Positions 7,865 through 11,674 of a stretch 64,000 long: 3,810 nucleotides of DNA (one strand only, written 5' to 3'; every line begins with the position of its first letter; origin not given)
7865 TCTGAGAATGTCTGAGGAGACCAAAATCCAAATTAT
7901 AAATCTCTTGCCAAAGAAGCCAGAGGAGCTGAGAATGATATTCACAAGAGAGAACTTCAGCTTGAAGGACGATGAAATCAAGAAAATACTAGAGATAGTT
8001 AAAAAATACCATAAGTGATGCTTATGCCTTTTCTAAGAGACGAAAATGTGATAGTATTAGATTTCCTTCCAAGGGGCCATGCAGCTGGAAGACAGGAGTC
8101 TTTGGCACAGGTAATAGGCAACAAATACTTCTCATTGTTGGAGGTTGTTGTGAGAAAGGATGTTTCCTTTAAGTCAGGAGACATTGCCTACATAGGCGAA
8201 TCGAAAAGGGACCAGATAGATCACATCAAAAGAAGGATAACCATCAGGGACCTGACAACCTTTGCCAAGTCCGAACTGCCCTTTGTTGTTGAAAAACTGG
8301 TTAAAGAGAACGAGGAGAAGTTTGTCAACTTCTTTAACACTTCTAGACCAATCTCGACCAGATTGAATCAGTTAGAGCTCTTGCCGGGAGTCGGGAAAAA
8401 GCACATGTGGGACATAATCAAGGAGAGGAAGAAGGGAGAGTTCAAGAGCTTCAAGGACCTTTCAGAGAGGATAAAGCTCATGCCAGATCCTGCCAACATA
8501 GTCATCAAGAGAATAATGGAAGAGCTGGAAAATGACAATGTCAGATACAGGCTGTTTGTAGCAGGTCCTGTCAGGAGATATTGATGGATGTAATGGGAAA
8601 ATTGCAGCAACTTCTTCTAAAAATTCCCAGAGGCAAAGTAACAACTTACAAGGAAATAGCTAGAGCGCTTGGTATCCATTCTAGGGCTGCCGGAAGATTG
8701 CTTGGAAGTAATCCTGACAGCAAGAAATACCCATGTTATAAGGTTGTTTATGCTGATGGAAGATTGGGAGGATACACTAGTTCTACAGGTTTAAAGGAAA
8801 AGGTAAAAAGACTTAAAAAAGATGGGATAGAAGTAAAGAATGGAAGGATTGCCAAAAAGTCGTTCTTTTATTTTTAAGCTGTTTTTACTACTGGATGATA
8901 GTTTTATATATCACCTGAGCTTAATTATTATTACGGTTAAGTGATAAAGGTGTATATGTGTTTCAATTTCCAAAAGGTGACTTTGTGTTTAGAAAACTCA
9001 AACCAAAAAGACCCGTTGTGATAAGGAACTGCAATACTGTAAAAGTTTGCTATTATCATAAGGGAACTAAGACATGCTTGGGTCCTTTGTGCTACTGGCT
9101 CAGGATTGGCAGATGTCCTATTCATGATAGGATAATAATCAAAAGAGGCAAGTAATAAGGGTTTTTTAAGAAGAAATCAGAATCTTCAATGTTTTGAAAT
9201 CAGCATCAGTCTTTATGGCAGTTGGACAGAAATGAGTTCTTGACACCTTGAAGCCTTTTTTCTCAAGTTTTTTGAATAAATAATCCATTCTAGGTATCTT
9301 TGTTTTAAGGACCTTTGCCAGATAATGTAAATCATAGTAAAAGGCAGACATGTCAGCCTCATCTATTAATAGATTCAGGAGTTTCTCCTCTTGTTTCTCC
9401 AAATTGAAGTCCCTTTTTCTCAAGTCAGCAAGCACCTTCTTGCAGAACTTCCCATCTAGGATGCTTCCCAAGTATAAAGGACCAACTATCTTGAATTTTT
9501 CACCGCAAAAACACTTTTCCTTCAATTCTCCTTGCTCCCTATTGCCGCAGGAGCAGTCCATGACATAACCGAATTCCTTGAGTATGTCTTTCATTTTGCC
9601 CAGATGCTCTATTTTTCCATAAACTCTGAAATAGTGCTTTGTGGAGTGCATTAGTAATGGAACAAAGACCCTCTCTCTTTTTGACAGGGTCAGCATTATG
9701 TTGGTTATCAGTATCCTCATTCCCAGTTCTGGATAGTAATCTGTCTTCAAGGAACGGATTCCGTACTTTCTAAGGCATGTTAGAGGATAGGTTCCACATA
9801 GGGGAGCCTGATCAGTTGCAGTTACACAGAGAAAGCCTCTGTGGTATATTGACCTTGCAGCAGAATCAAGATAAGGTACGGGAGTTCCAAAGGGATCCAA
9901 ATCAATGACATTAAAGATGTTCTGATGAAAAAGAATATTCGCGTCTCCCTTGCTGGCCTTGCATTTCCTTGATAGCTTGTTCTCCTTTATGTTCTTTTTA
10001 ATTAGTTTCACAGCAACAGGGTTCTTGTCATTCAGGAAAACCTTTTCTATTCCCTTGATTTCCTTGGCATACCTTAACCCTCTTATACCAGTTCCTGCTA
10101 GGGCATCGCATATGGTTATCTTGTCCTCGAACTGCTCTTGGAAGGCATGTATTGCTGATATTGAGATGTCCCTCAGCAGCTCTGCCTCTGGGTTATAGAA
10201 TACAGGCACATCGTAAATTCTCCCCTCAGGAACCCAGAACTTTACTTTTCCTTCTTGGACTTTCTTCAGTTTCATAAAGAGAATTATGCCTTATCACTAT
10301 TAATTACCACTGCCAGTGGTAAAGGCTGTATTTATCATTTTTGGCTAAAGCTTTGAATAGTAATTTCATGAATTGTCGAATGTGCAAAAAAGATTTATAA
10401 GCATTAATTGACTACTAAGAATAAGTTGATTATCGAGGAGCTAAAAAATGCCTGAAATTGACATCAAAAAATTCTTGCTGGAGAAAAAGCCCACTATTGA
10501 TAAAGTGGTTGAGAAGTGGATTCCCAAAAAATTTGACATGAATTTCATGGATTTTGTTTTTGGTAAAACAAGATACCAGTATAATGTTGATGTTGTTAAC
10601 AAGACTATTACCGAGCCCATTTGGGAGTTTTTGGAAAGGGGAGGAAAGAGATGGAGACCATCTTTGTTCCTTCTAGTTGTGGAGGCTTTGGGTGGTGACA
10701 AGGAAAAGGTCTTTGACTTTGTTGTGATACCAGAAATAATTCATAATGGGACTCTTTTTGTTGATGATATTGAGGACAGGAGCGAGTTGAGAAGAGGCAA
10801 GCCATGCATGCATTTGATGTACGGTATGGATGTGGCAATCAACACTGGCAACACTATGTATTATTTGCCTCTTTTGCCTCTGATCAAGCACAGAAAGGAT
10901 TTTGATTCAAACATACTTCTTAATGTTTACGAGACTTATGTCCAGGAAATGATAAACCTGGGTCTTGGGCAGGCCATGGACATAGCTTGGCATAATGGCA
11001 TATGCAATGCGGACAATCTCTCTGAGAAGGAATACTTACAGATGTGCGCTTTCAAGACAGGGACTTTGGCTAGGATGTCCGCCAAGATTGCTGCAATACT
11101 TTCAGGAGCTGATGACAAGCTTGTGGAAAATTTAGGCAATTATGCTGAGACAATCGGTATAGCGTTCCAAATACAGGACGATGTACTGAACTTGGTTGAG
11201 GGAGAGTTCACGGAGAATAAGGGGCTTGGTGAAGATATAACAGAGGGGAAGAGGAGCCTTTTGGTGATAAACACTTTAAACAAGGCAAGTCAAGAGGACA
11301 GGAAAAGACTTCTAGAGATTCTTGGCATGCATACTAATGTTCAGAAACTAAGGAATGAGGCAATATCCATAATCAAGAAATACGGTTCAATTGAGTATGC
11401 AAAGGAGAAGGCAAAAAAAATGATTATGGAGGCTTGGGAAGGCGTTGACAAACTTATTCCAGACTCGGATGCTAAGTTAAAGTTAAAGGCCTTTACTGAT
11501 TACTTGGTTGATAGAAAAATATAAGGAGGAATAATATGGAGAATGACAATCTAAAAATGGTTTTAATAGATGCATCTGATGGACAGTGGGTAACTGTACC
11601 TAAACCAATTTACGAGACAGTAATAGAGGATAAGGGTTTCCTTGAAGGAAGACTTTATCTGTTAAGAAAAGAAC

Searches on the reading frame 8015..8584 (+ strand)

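Call 56: search_protein_families(library=pfam, proteins=[window:8015-8584:+], max_evalue=0.001)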
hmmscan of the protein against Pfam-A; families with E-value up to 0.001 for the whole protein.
window:8015-8584:+ (189 aa): 2 families
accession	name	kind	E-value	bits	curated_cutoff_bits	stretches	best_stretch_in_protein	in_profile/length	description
PF04919.18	DUF655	-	1.6e-61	207.9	22.2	1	9-182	2-180/181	Protein of unknown function (DUF655)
PF14579.12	HHH_6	-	2.5e-05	24.8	25.6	1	121-154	28-62/90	Helix-hairpin-helix motif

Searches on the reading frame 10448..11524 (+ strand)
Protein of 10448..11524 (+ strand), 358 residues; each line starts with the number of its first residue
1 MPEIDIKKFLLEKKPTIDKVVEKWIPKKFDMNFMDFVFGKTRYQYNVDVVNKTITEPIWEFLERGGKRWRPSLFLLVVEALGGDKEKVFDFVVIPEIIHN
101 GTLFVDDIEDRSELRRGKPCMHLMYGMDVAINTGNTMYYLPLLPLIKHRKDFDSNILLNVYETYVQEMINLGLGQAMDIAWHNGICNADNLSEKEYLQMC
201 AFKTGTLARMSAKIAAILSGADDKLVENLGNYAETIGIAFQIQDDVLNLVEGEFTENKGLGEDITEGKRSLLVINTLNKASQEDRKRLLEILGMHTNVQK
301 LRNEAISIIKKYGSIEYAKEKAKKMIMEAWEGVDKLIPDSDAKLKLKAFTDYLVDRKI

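Call 56: search_protein_families(library=pfam, proteins=[window:10448-11524:+], max_evalue=0.001)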
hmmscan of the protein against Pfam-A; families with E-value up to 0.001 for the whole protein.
window:10448-11524:+ (358 aa): 1 family
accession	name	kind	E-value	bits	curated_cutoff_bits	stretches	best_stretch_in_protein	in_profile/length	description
PF00348.22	polyprenyl_synt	-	5.5e-67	226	27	1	52-306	2-248/251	Polyprenyl synthetase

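Call 76: search_protein_families(library=ncbifam, proteins=[window:10448-11524:+], max_evalue=1e-10)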
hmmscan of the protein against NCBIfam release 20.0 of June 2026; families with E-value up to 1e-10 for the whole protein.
window:10448-11524:+ (358 aa): 16 families
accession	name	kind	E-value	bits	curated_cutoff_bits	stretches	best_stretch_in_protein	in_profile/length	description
NF040698.1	IdsA_Meth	equivalog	1.9e-70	237.7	468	1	52-357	28-327/328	short chain isoprenyl diphosphate synthase IdsA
NF041003.1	GGPP_syn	equivalog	3.3e-59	200.6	500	1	52-357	26-325/326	geranylgeranyl diphosphate synthase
NF041169.1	f2_encap_cargo4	exception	2.9e-48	164.8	450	1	64-357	48-333/334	family 2 encapsulin nanocompartment cargo protein polyprenyl transferase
NF040789.2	gerfarn_diphsyn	equivalog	8.1e-43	146.9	560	1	62-357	42-344/345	geranylfarnesyl diphosphate synthase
NF045485.1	FPPsyn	subfamily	8.3e-34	117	275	1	51-290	22-261/288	farnesyl diphosphate synthase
TIGR02748.1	GerC3_HepT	equivalog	1.3e-32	113.2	456.55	1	47-357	24-318/319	heptaprenyl diphosphate synthase component II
TIGR02749.1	prenyl_cyano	equivalog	1.2e-31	109.9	383.2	1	61-356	39-320/322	solanesyl diphosphate synthase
NF008140.0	PRK10888.1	equivalog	3.6e-30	105.4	412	1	44-356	24-321/323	octaprenyl diphosphate synthase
NF042417.1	NPPPS_Mycobact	equivalog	5e-30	104.7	600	1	51-356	41-333/335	nonaprenyl/(2E,6E)-farnesyl/geranylgeranyl diphosphat synthase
NF045685.1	GGPPSynCrtE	equivalog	1.2e-27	96.8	460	1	53-286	29-262/293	geranylgeranyl diphosphate synthase CrtE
NF045549.1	GGPPsyn_IdsB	equivalog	4.7e-27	94.9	475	1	65-334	64-326/346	geranylgeranyl diphosphate synthase IdsB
NF045628.1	HxpDPsynlarge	equivalog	5.6e-27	94.6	500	1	51-356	20-309/311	hexaprenyl-diphosphate synthase large subunit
NF007877.0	PRK10581.1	equivalog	1.1e-22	80.6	321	1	65-286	43-265/299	(2E,6E)-farnesyl diphosphate synthase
NF040936.1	hexpp_archaea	equivalog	4.4e-20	72.1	400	1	60-286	35-245/275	hexaprenyl pyrophosphate synthase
NF040627.1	GFPS_Meth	equivalog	1.1e-18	67.8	600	1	62-251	36-212/285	geranylfarnesyl diphosphate synthase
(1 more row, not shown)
